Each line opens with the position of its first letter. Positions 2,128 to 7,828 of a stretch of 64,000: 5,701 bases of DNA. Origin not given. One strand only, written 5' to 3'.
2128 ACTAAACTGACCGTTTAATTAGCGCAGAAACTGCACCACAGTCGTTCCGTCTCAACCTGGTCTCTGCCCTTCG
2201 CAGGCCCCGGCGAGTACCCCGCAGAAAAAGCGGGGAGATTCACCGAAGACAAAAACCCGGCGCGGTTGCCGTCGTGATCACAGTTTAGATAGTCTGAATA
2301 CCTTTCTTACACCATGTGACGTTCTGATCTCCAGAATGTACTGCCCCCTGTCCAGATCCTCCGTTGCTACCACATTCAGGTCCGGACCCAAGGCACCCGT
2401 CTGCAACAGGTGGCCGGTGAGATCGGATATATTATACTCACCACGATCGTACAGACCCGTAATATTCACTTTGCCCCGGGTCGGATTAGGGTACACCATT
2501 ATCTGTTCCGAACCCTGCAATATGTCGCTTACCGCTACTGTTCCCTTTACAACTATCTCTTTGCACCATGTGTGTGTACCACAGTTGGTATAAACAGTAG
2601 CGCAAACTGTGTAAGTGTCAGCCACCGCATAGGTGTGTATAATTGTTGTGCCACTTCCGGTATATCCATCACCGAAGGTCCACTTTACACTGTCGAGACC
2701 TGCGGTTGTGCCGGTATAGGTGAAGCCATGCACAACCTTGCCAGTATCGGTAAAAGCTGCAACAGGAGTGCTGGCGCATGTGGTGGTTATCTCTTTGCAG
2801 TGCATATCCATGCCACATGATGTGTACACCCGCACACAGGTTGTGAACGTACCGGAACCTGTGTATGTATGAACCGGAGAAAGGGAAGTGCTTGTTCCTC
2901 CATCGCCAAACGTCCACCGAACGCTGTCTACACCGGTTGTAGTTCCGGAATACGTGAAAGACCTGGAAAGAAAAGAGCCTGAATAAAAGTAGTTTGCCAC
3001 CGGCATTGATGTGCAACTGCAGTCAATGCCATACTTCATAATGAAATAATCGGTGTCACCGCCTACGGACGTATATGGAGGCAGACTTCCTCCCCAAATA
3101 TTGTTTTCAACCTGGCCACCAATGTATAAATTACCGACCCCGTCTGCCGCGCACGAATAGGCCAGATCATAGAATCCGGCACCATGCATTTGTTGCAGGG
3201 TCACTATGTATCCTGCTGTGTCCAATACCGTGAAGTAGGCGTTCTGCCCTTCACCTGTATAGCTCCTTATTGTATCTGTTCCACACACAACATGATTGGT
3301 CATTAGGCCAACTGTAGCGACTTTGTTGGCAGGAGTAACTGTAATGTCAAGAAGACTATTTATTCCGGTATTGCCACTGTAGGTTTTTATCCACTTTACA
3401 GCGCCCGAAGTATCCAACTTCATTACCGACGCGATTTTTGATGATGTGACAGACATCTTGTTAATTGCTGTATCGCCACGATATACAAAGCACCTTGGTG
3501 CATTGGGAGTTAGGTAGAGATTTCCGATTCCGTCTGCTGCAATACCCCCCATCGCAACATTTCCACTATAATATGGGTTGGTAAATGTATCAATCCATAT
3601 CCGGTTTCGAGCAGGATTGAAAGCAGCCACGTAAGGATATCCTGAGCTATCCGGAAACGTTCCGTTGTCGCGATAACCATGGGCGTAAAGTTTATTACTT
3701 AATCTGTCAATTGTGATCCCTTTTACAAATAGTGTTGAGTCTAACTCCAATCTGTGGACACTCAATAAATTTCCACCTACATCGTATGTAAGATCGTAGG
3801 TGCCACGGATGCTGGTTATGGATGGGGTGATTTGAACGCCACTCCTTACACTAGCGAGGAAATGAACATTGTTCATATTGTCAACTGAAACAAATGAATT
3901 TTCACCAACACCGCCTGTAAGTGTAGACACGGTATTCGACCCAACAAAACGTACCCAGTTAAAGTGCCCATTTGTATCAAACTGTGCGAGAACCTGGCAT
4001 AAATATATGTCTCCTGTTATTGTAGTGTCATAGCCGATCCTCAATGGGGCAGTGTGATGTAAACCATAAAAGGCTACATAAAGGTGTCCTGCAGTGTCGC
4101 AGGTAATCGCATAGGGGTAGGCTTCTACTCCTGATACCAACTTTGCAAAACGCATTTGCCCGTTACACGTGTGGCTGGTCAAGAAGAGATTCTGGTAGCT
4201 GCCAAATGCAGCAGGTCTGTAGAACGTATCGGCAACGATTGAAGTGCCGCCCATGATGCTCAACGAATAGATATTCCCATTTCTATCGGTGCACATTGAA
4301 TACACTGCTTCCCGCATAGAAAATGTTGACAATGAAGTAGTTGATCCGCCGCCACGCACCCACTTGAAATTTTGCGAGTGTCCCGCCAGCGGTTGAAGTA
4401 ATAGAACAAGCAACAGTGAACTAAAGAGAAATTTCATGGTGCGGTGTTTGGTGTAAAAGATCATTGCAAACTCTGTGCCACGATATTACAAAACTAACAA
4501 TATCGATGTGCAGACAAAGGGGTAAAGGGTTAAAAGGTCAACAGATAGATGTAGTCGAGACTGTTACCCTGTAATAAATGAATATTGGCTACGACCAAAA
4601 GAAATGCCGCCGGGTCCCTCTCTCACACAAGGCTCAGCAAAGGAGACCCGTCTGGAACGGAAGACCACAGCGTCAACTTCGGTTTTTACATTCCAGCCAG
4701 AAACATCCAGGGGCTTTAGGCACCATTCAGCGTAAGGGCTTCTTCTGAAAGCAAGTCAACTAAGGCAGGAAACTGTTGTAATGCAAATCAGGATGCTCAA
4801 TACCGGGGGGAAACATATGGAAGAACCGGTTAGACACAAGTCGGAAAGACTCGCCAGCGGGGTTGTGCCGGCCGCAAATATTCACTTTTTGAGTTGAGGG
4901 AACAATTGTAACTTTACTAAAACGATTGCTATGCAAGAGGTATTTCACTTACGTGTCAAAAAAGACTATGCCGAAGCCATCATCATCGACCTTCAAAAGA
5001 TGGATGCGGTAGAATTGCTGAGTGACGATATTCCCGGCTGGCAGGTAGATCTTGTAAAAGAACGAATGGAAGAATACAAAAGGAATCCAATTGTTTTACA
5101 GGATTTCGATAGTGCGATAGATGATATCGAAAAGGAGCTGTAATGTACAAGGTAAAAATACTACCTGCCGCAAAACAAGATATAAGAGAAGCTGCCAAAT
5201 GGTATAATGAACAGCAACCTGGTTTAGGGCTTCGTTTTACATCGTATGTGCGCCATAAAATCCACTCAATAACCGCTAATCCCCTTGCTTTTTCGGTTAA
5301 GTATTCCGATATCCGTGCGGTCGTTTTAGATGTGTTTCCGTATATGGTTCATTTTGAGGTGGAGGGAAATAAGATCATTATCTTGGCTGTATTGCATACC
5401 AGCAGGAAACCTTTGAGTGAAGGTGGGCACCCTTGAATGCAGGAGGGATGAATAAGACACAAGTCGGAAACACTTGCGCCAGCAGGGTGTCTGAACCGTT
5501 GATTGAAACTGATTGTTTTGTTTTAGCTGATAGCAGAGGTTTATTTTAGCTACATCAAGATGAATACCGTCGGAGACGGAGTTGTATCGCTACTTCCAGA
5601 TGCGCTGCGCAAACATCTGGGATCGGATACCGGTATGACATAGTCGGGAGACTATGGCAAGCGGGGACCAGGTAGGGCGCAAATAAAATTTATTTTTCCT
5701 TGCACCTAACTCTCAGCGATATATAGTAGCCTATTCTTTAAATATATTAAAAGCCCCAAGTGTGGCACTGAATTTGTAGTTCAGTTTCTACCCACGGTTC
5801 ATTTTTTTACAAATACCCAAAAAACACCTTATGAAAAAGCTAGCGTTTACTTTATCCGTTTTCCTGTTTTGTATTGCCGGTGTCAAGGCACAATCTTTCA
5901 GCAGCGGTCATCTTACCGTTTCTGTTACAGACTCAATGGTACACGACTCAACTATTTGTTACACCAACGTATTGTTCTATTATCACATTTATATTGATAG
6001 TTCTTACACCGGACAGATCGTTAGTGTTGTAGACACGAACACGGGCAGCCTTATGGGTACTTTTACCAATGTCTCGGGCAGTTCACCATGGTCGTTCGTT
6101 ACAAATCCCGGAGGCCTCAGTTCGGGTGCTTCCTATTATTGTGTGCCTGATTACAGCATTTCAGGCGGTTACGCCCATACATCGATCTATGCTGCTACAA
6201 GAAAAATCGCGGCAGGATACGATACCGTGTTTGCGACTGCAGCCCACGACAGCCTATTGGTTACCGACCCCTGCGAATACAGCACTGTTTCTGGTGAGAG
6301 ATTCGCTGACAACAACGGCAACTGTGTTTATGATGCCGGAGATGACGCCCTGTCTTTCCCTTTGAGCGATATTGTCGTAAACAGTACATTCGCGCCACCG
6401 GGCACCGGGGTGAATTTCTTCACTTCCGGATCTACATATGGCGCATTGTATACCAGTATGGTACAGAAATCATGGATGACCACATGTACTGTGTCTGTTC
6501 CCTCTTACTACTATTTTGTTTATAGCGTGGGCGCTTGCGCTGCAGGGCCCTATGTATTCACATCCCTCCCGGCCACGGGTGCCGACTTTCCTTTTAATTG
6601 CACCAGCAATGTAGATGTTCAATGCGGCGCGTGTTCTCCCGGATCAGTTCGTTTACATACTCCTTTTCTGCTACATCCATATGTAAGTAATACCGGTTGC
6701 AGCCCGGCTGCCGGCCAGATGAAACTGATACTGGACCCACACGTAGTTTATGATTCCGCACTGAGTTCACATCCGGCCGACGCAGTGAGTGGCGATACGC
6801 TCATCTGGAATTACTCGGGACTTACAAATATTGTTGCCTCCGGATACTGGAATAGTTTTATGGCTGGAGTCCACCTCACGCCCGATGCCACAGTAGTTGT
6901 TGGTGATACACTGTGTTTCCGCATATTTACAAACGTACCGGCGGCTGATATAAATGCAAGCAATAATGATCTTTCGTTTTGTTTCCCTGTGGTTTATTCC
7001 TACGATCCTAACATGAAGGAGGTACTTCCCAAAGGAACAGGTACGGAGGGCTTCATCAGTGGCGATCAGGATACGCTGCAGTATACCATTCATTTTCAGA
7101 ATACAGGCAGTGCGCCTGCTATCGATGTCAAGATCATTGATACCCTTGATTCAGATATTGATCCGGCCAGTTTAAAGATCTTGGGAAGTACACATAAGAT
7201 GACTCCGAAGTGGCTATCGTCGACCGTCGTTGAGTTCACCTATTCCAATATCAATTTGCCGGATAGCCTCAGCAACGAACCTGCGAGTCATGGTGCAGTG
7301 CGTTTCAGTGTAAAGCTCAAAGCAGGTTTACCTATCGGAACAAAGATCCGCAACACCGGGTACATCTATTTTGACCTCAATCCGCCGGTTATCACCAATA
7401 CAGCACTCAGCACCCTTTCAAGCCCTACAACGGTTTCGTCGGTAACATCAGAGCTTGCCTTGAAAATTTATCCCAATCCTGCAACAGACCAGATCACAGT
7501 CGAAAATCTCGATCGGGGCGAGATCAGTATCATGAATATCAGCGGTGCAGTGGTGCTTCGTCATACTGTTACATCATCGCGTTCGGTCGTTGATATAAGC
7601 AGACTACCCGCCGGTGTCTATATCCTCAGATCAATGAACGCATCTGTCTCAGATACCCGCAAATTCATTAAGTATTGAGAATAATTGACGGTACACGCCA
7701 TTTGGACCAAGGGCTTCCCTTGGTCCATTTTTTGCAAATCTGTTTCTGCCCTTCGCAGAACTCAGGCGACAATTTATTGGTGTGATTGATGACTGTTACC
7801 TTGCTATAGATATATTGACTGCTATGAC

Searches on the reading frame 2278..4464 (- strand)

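Call 84: search_protein_families(library=pfam, proteins=[window:2278-4464:-], max_evalue=0.00001)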
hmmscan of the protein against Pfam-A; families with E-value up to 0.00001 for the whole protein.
window:2278-4464:- (728 aa): 4 families
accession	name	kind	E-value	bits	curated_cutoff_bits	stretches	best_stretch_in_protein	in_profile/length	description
PF18911.6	PKD_4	-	1.6e-15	57.3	27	2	509-562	31-84/85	PKD domain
PF00801.26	PKD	-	1.4e-07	31.9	23.5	0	592-629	31-70/80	PKD domain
PF06739.17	SBBP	-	3.5e-07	30.5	20.5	0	243-261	11-28/38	Beta-propeller repeat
PF18962.6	Por_Secre_tail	-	1.2e-06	29.2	27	1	657-718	1-67/75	Secretion system C-terminal sorting domain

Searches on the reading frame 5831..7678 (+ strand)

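Call 84: search_protein_families(library=pfam, proteins=[window:5831-7678:+], max_evalue=0.00001)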
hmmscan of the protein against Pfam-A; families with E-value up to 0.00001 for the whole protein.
window:5831-7678:+ (615 aa): 2 families
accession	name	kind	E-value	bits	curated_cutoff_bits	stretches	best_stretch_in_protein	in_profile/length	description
PF24595.1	DUF7619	-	3.5e-41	140.8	27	1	392-527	1-132/133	Domain of unknown function (DUF7619)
PF18962.6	Por_Secre_tail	-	3.3e-13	50.2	27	1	546-613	1-74/75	Secretion system C-terminal sorting domain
